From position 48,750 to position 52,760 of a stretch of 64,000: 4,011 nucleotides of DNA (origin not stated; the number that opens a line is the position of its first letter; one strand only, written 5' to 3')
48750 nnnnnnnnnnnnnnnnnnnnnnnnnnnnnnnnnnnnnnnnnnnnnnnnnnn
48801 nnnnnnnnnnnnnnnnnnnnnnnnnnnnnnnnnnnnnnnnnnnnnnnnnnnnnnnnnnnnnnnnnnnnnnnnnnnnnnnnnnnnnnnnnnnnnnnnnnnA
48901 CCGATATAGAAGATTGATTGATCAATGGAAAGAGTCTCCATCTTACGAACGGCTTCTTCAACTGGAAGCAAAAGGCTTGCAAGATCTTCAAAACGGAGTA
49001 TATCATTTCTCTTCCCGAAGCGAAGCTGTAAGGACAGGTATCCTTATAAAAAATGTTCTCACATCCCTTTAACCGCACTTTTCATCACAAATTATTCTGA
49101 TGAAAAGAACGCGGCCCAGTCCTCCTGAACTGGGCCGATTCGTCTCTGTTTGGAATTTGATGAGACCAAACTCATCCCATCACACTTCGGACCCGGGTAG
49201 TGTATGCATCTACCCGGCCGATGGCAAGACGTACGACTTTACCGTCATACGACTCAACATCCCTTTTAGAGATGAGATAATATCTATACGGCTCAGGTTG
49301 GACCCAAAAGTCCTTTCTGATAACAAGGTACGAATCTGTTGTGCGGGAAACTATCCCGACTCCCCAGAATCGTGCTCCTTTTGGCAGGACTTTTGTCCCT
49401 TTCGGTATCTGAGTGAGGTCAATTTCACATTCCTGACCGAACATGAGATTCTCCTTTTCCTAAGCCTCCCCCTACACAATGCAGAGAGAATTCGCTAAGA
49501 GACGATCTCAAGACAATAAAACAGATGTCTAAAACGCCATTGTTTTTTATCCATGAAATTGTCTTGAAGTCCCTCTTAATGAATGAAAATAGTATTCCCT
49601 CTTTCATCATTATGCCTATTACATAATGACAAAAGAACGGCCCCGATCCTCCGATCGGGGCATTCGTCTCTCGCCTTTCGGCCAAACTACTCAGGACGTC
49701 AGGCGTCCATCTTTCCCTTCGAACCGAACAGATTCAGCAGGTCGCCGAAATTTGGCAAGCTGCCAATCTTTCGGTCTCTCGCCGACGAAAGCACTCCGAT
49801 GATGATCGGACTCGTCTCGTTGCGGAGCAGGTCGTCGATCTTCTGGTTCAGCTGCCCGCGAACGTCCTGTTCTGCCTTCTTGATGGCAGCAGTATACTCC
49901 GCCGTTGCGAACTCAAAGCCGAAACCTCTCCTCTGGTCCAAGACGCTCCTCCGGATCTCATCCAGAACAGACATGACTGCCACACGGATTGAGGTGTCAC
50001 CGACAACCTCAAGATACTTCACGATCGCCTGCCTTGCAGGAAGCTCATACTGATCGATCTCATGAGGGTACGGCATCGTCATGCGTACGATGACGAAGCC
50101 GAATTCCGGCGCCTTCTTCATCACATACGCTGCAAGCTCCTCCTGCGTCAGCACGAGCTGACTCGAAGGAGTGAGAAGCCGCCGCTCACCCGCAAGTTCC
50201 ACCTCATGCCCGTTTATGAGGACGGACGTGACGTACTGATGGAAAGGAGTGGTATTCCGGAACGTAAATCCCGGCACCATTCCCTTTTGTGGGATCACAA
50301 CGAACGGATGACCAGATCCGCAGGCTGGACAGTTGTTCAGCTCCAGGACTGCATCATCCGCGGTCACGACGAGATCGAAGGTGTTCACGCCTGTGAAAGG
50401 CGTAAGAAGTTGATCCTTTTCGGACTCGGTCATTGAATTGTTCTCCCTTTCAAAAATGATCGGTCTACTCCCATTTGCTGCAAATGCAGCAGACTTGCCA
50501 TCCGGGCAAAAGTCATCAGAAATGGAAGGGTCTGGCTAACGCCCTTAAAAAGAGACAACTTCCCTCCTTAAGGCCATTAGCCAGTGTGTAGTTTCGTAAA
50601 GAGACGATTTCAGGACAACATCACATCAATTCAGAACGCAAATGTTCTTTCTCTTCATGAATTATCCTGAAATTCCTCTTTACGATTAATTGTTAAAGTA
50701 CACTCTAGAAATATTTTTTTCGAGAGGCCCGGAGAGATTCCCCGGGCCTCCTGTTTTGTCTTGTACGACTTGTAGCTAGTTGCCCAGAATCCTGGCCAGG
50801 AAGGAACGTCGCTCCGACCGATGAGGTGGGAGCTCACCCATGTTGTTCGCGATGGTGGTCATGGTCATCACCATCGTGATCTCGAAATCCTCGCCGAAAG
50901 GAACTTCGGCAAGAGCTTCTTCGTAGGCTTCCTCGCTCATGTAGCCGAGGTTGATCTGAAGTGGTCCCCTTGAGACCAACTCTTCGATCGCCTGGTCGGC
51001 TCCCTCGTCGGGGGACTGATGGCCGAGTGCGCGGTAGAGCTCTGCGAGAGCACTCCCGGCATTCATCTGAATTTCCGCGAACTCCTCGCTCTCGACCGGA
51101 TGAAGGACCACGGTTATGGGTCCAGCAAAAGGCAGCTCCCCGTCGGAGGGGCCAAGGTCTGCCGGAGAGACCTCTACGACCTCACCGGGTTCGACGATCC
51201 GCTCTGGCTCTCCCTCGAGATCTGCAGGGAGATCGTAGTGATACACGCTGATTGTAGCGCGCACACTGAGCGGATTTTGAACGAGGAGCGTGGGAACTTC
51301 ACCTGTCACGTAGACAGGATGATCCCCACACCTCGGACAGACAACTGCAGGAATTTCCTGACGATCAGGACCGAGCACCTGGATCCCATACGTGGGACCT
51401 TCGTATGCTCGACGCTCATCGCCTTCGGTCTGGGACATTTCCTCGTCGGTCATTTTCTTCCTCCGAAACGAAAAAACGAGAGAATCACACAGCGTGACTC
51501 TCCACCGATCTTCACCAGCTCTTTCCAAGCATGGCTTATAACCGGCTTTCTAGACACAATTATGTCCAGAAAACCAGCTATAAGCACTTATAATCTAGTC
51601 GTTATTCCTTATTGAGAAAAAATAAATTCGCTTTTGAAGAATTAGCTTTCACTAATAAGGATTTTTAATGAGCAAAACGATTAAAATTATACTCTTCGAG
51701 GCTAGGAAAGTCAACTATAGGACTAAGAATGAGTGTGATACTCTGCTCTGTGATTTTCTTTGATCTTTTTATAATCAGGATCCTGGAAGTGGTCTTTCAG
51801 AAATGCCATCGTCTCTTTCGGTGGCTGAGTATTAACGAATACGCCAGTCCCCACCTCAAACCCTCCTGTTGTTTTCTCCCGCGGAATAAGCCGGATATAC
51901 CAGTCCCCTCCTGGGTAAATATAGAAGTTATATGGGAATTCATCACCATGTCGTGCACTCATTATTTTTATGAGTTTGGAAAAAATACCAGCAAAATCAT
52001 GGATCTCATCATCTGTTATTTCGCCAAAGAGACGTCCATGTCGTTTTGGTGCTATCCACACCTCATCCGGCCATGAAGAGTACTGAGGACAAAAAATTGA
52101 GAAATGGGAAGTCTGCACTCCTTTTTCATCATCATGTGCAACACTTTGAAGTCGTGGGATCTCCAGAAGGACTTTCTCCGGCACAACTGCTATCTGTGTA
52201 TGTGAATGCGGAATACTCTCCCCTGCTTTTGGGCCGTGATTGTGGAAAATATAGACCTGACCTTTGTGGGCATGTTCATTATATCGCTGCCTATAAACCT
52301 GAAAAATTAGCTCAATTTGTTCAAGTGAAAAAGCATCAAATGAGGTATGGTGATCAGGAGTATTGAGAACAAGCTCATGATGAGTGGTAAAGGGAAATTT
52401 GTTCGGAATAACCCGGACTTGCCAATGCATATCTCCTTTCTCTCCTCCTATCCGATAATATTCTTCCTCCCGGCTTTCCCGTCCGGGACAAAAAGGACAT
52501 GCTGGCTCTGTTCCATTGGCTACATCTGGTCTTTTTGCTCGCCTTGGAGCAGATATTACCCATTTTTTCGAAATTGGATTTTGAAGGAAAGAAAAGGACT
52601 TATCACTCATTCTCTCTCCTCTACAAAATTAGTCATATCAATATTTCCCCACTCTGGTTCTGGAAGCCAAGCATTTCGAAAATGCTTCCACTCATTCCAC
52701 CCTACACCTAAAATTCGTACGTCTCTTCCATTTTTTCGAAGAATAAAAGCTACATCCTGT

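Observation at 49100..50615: Homologous terminator units with compensatory stem changes, and a recurring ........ motif, in the island's intergenic regions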

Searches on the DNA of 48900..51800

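Call 44: search_rna_families(source=window, start=48900, end=51800, threshold=evalue, max_evalue=5)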
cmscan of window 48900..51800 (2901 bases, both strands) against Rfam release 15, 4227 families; matches with E-value up to 5: 3.
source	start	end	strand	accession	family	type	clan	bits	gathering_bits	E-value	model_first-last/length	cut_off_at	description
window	49844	49927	-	RF03301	mir-3154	Gene; miRNA;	-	24.6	64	0.12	1-86/86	no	mir-3154 microRNA precursor family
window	51286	51333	-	RF03755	mir-4005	Gene; miRNA;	-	18.8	80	2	1-54/54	no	mir-4005 microRNA precursor family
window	49625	49660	-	RF02401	ClpQY_promoter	Cis-reg;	-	15.5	42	3.6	1-35/57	no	ClpQY promoter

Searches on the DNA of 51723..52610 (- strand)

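Call 45: search_rna_families(sources=[L004, L007, L011, L001], threshold=evalue, max_evalue=1)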
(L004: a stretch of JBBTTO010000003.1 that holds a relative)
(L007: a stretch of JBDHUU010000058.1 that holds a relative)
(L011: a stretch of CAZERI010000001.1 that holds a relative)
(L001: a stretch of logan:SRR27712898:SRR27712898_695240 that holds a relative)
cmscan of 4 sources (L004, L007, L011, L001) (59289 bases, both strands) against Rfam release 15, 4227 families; matches with E-value up to 1: 3.
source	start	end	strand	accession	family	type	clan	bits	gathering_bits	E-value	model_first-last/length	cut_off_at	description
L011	13928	14123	-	RF00557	L10_leader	Cis-reg; leader;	-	39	44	0.0082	1-138/138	no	Ribosomal protein L10 leader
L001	13771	13876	-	RF00557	L10_leader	Cis-reg; leader;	-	29.9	44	0.56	1-138/138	no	Ribosomal protein L10 leader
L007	3313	3357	+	RF00032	Histone3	Cis-reg;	-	23.5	34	0.036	1-46/46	no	Histone 3' UTR stem-loop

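Call 65: search_rna_families(sources=[L043, L035, L076, L073], threshold=gathering)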
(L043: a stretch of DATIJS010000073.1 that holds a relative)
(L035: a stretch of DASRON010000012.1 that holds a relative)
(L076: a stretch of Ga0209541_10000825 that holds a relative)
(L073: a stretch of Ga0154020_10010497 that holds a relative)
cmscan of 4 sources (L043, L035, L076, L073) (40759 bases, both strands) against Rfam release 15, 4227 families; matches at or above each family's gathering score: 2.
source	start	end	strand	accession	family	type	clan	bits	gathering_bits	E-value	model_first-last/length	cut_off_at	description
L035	11657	11776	-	RF00557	L10_leader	Cis-reg; leader;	-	47.6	44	0.0001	1-138/138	no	Ribosomal protein L10 leader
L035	3582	3653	-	RF00005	tRNA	Gene; tRNA;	CL00001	30.2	29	0.018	1-71/71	no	tRNA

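Call 84: build_rna_model(alignment_id=A5)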
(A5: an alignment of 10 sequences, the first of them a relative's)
Model R1 built from alignment A5 (10 sequences, 126 columns); structure: RNAalifold consensus.
model positions 119; base pairs 14; branch points 0; effective number of sequences 5.31; information 0.59 bits per position. Calibrated on 0.2 Mb of random sequence (short: E-values are rough).
structure used (alignment columns):
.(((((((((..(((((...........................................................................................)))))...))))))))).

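Call 85: search_with_rna_model(model_id=R1, sources=[window, L001, L002, L003, L004, L005, L006, L007, L008, L009, L010, L011, L012, L013, L014, L015, L016, L017, L018, L019, L020, L021, L022, L023, L024, L025, L026, L027, L028, L029, L030, L031, L032, L033, L034, L035, L036, L037, L038, L039, L040, L041, L042, L043, L044, L045, L046, L047, L048, L049, L050, L051, L052, L053, L054, L055, L056, L057, L058, L059, L060, L061, L062, L063, L064, L065, L066, L067, L068, L069, L070, L071, L072, L073, L074, L075, L076], max_evalue=10)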
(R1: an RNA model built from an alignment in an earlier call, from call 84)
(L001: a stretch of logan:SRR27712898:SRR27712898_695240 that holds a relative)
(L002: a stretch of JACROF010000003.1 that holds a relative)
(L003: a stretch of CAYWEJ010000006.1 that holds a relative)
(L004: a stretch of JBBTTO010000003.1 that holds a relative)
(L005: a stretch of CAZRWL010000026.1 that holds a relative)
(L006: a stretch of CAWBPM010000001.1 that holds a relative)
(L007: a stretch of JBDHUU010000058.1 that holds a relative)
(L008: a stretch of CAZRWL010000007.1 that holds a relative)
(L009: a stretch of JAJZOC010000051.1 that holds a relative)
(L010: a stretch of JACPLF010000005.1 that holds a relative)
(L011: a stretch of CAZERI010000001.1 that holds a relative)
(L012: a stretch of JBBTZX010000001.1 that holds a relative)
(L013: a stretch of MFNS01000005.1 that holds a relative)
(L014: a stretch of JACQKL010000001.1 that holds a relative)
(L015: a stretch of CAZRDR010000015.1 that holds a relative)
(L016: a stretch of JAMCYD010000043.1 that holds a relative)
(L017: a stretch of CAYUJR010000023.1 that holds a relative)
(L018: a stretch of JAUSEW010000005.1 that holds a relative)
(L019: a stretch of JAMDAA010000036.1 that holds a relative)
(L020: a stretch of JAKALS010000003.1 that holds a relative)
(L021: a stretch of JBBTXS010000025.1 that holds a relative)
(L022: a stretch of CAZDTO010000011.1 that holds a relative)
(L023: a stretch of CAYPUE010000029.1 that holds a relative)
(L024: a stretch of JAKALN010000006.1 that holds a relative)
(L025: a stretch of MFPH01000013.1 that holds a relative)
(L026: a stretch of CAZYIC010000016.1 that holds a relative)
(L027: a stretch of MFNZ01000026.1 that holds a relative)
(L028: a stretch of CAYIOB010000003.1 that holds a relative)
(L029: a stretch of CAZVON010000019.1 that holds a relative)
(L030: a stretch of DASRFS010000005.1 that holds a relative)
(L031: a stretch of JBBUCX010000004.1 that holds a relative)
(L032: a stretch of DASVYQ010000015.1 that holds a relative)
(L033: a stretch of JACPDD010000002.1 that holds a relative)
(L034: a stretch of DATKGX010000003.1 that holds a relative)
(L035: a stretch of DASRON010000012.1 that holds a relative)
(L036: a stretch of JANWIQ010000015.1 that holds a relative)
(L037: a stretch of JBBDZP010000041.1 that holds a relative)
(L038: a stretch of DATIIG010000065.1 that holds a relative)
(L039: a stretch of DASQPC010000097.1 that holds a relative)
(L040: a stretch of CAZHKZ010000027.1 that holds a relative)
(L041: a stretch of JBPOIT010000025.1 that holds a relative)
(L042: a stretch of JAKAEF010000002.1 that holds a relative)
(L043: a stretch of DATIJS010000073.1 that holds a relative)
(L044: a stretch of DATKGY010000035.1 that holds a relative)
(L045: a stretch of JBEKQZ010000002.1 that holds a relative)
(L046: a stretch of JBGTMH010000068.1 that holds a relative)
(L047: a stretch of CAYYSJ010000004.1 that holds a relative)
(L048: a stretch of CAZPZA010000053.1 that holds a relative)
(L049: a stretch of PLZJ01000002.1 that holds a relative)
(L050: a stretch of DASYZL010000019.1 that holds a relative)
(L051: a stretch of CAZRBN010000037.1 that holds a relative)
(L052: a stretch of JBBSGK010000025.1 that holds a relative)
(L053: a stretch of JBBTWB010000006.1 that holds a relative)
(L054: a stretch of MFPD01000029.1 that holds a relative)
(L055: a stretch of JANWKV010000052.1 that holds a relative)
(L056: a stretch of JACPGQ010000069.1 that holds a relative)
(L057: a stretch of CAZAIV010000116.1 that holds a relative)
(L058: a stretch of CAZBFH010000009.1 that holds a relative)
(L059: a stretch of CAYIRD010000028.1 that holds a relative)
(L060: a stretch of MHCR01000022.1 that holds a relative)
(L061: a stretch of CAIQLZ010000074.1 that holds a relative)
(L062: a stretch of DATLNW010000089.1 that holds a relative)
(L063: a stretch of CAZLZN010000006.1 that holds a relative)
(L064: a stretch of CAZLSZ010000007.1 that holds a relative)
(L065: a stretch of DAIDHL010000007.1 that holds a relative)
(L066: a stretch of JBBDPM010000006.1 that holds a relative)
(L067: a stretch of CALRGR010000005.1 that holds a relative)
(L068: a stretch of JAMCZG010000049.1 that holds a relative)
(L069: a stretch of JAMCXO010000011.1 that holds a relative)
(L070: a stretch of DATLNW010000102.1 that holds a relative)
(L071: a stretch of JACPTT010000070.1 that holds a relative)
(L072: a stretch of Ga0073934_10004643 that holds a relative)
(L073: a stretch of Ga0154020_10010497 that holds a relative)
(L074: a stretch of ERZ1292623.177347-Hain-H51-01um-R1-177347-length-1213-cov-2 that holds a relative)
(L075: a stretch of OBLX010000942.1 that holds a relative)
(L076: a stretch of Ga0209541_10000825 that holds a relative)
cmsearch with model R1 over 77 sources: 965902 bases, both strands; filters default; matches with E-value up to 10: 26.
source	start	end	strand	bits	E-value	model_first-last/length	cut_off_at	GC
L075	1344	1460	-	107.6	9.8e-22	1-119/119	no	0.36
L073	2572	2688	-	107.6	1e-21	1-119/119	no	0.37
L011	9524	9639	+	102.9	1.3e-20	1-119/119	no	0.34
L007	3353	3466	+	92.2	4.3e-18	1-119/119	no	0.36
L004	9677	9792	+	91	8.1e-18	1-119/119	no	0.44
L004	10391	10515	+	84.3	3.1e-16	1-119/119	no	0.34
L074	255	379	+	84.3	3.1e-16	1-119/119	no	0.34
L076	2452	2567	-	77.1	1.5e-14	1-119/119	no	0.51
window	50594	50685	-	71.2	3.6e-13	1-119/119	no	0.36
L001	8683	8774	+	67.3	3e-12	1-119/119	no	0.39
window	49492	49582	-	65.3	8.9e-12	1-119/119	no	0.35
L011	9524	9639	-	29.7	0.0021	1-119/119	no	0.34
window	50594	50685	+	29.6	0.0023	1-119/119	no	0.36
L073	2572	2688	+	23.1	0.077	1-119/119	no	0.37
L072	3932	4039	+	22.8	0.087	1-119/119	no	0.35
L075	1344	1460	+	21.3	0.21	1-119/119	no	0.36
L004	10391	10515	-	20.8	0.26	1-119/119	no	0.34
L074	255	379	-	20.8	0.26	1-119/119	no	0.34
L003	1874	1976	+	18.2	1.1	1-119/119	no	0.38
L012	8080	8160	+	17.6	1.5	1-119/119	no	0.38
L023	4976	5069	-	16.6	2.6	1-119/119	no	0.36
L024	5387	5491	-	16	3.5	1-119/119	no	0.35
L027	10509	10603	+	14.3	8.8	13-106/119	no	0.35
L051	29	137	+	14.3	9.2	1-119/119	no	0.3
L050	11281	11365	-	14.2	9.5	16-103/119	no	0.34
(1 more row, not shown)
